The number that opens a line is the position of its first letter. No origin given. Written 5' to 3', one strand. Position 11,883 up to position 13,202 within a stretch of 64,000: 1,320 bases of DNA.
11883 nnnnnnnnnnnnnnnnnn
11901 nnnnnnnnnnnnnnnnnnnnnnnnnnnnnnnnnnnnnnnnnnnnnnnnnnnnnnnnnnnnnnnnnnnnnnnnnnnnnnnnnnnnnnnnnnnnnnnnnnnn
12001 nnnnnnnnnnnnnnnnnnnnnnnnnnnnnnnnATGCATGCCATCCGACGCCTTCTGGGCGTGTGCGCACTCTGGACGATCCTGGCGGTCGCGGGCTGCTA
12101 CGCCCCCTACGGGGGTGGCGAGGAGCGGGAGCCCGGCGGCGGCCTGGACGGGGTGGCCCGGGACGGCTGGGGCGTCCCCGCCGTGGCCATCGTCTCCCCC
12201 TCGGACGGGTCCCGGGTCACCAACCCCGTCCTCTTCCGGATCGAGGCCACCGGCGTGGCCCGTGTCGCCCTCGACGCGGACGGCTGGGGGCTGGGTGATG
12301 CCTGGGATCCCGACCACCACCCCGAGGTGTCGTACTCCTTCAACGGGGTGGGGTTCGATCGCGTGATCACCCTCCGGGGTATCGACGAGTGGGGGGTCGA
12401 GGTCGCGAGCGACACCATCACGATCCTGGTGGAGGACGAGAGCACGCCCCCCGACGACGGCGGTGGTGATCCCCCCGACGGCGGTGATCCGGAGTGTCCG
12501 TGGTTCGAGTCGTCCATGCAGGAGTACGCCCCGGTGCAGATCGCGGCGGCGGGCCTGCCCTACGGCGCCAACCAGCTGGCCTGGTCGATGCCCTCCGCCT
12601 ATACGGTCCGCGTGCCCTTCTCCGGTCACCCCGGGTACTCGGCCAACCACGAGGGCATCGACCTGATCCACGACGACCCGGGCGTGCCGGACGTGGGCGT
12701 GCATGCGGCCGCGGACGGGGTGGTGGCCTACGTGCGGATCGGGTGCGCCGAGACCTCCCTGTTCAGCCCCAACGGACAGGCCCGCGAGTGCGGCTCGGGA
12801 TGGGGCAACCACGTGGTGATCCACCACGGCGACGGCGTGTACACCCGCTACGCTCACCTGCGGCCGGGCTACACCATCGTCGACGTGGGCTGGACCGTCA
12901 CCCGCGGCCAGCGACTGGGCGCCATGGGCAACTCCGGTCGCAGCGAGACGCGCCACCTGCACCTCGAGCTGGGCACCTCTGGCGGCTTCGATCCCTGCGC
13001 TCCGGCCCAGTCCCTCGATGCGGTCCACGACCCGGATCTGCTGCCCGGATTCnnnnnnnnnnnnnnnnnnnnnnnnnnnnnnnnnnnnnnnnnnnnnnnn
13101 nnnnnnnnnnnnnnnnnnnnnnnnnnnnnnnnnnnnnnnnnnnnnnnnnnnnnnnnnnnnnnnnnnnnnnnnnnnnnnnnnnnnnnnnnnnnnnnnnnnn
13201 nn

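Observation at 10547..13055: Tandem secreted peptidases (C39-like cysteine peptidase and M23 metallopeptidase) sharing a duplicated N-terminal module, divergently transcribed from a MerR-TPR regulator across an operator-like repeat region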

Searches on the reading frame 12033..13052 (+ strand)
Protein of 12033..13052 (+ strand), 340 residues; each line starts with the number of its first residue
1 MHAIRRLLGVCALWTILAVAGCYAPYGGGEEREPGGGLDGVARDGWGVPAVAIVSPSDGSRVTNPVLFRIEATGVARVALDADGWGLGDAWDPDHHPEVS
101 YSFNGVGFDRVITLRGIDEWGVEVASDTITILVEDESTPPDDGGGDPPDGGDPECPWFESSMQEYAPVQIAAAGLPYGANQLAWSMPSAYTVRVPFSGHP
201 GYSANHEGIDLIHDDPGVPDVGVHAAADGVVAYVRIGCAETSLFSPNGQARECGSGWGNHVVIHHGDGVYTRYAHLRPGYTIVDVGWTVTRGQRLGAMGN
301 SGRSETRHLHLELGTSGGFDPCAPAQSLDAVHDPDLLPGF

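Call 6: search_protein_families(library=pfam, proteins=[window:12033-13052:+], max_evalue=0.01)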
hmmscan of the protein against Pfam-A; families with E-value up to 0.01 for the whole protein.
window:12033-13052:+ (340 aa): 2 families
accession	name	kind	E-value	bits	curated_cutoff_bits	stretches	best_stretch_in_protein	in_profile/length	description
PF01551.29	Peptidase_M23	-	1.4e-16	60.9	28.7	1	205-315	2-89/96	Peptidase family M23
PF17957.7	Big_7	-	0.0042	18.2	24.1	1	49-84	1-41/70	Bacterial Ig domain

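Call 10: search_protein_families(library=ncbifam, proteins=[window:12033-13052:+], max_evalue=0.01)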
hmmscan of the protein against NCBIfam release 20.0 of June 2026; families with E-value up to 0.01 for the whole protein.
window:12033-13052:+ (340 aa): 12 families
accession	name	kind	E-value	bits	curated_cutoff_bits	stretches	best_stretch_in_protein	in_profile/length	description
NF052336.1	PdgHdaseHSB100310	equivalog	1.6e-12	47.4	500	1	249-333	79-160/316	peptidoglycan hydrolase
NF008652.0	PRK11649.1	equivalog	6.7e-10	38.2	341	1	257-313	343-397/439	murein DD-endopeptidase MepM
NF052530.1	Heli_ShapePgp3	exception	2.2e-09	36.8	300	1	258-312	198-250/270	peptidoglycan metallopeptidase Pgp3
NF053825.1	PdgNdpepShyA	equivalog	2.8e-09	36.2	700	1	258-314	327-381/425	peptidoglycan DD-endopeptidase ShyA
NF040883.1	amid_act_ActS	equivalog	2.9e-07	30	375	1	170-312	103-219/242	amidase activator ActS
NF050804.1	CellDivDipMCaul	equivalog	1e-06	27.8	900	1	255-313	557-613/634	cell division endopeptidase DipM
NF053824.1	PdgNdpepShyC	equivalog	4.4e-06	25.9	700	1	258-314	327-381/429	peptidoglycan DD-endopeptidase ShyC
NF052529.1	PG_M23_Pgp6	exception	0.00013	20.8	600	1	257-313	365-419/452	peptidoglycan metallopeptidase Pgp6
NF041208.1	celldiv_DipM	equivalog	0.00015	21.1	740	1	171-325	287-414/419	cell division endopeptidase DipM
NF053738.1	S2SprSpoIIQBc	equivalog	0.00024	20.8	250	1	257-313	154-210/232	stage II sporulation protein SpoIIQ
NF008123.1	PRK10871.1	equivalog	0.00028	20.4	311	1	255-313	294-349/365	murein hydrolase activator NlpD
NF008644.1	PRK11637.1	equivalog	0.00089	18.3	270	1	256-315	315-372/385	murein hydrolase activator EnvC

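Call 12: search_solved_structures(query=window:12033-13052:+, max_evalue=1, show_alignments=2)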
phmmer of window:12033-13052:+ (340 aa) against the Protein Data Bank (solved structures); distinct sequences matched with E-value up to 1: 29.
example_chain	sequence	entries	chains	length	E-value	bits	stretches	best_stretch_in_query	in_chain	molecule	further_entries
6ue4_A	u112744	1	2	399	1.3e-08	37.7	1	258-317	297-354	ShyA endopeptidase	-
6u2a_A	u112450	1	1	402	1.3e-08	37.7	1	258-317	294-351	ShyA endopeptidase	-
9m7n_A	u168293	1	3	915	2.6e-08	36.7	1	254-323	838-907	Gp16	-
9gy1_A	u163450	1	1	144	6.2e-08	35.5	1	254-323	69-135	Peptidase, M23 family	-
6jmx_A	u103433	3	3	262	1.6e-06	30.8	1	258-317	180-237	Peptidase M23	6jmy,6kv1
3slu_A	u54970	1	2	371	7.9e-06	28.6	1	255-317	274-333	M23 peptidase domain protein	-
6muk_A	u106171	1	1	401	9.3e-06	28.3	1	255-317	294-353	Peptidase M23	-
5j1l_A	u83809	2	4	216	9.7e-06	28.3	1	253-313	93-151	ToxR-activated gene (TagE)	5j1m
5kvp_A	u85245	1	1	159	2.3e-05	27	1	232-313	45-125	Zoocin A endopeptidase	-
6jn7_A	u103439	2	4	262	3.3e-05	26.5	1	258-317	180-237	Peptidase M23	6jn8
6jmz_A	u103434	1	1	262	3.8e-05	26.3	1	258-317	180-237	Peptidase M23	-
6jn0_A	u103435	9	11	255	3.9e-05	26.3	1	258-317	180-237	Peptidase M23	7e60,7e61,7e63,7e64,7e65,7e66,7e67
6jn1_A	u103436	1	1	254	4e-05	26.2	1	258-317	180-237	Peptidase M23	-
7qrl_A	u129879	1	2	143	0.00011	24.8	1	244-314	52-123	DipM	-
7qrl_C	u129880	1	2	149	0.00012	24.6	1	244-314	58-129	DipM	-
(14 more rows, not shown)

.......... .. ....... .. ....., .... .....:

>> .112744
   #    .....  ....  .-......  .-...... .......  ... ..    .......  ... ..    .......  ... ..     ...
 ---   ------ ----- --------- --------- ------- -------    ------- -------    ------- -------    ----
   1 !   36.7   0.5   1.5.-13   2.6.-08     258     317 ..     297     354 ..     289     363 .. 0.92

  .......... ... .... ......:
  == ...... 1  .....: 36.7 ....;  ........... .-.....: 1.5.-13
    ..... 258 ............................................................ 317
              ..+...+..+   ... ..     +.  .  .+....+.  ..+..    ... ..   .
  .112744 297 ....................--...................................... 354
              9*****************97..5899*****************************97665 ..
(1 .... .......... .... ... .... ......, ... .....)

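Call 82: find_homologous_proteins(query=window:12033-13052:+, max_evalue=1e-8)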
Query window:12033-13052:+ (340 aa): 291 proteins with E <= 1e-8 among 8000 candidates; the best 120 are listed.
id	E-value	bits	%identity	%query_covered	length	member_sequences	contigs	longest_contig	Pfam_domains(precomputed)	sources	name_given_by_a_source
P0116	2.8e-233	792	100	100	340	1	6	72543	PF01551.30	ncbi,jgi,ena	-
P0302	3.0e-176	604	81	96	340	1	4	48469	PF01551.30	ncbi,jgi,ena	-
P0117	3.5e-175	601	80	96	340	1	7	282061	PF01551.30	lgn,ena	-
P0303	2.1e-174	598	78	97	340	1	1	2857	PF01551.30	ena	-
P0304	8.5e-119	415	60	96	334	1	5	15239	PF01551.30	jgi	-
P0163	1.3e-115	405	58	97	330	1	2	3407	PF01551.30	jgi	-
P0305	5.6e-111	390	59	98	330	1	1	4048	PF01551.30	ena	-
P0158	3.1e-79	285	50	85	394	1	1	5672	PF01551.30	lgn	-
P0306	9.8e-75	270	49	91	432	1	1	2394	PF01551.30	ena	-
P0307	5.5e-73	264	54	76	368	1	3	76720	PF01551.30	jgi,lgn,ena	-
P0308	7.9e-71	257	62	54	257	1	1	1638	PF01551.30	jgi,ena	-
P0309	1.9e-69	253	49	88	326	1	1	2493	PF01551.30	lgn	-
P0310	2.0e-68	249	45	95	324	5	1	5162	PF01551.30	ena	-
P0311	2.2e-68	249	47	91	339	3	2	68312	PF01551.30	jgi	-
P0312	4.2e-68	248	56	64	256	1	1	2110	PF01551.30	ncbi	-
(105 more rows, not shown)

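Call 83: find_encoding_contigs(protein=P0304, flank=5000, max_places=2)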
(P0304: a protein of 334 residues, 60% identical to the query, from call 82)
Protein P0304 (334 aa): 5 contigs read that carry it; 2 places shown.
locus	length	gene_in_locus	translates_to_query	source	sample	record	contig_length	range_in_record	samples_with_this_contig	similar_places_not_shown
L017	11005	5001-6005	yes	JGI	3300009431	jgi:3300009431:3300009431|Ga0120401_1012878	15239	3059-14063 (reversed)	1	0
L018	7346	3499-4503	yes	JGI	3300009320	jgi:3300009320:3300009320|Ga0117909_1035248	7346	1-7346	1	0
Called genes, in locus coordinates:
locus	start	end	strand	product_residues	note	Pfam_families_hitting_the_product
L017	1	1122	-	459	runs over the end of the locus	PF02525:Flavodoxin_2, PF03358:FMN_red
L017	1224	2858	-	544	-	PF00069:Pkinase, PF07714:PK_Tyr_Ser-Thr, PF01636:APH (faint)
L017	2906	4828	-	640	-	PF00884:Sulfatase, PF01663:Phosphodiest (weak), PF16347:SGSH_C (weak)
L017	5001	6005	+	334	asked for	PF01551:Peptidase_M23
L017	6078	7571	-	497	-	PF00376:MerR (faint), PF13411:MerR_1, PF28507:Rv1828_C (faint)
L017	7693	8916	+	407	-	PF12385:Peptidase_C70, PF13529:Peptidase_C39_2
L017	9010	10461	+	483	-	-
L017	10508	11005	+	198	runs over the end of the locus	-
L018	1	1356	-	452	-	?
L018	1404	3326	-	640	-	PF00884:Sulfatase, PF01663:Phosphodiest (weak), PF16347:SGSH_C (weak)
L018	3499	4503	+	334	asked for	PF01551:Peptidase_M23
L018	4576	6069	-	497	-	PF00376:MerR (faint), PF13411:MerR_1, PF28507:Rv1828_C (faint)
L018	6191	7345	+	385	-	?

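Call 94: search_protein_families(library=phrogs, proteins=[window:12033-13052:+], max_evalue=0.001)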
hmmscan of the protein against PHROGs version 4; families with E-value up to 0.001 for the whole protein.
window:12033-13052:+ (340 aa): 11 families
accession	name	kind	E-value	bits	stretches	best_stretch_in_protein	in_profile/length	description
phrog_14988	-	other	4.8e-15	57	1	200-313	27-126/272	peptidase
phrog_6700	-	lysis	1.9e-13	49.3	1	202-315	2622-2713/2898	endolysin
phrog_7767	-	other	1.4e-12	48.7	1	203-319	18-112/194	metallo-endopeptidase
phrog_1067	-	head and packaging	5.3e-12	46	1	201-317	757-848/991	minor head protein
phrog_10030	-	tail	1.2e-09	37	1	202-327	1910-2017/2105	tail length tape measure protein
phrog_3578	-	lysis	5.9e-08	33.5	1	205-315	235-338/405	endolysin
phrog_3084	-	lysis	1.8e-05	25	1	184-317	4-120/468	endolysin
phrog_28672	-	other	2.2e-05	24.3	1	255-318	317-378/397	metallo-endopeptidase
phrog_16615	-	other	6.3e-05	22.9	1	184-316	398-507/529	peptidase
phrog_11037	-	unknown function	0.00018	21.8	1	259-313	228-283/365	-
phrog_36429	-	unknown function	0.00082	18.1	1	249-311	152-218/1159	-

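Call 95: search_protein_families(library=pfam, proteins=[L017:9010-10461:+, L017:5001-6005:+, L017:7693-8916:+], max_evalue=0.01)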
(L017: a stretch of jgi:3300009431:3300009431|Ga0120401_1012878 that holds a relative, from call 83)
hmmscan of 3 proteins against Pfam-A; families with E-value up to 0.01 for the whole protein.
L017:9010-10461:+ (483 aa): 4 families
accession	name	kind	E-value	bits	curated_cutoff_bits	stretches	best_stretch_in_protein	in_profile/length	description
PF03583.20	LIP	-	0.00012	22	23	0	193-275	24-104/286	Secretory lipase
PF12146.15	Hydrolase_4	-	0.00029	20.7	27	1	185-283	21-117/239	Serine aminopeptidase, S33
PF00561.26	Abhydrolase_1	-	0.0022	18.1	25.8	0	195-432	27-227/245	alpha/beta hydrolase fold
PF00326.27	Peptidase_S9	-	0.0055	16.7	22.6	0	400-453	138-193/213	Prolyl oligopeptidase family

L017:5001-6005:+ (334 aa): 1 family
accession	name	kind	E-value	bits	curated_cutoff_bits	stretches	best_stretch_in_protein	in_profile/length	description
PF01551.29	Peptidase_M23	-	9.2e-17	61.5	28.7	1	198-315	2-96/96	Peptidase family M23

L017:7693-8916:+ (407 aa): 4 families
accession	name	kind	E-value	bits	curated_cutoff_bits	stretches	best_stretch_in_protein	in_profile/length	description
PF13529.12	Peptidase_C39_2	-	8.7e-17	62.5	24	1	245-361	1-143/143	Peptidase_C39 like family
PF12385.14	Peptidase_C70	-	2.1e-09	37.9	19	1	245-362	5-125/141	Papain-like cysteine protease AvrRpt2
PF03412.21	Peptidase_C39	-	0.00013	22.3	22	1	261-361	11-106/133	Peptidase C39 family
PF01640.23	Peptidase_C10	-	0.00094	19.9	26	1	290-354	108-178/194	Peptidase C10 family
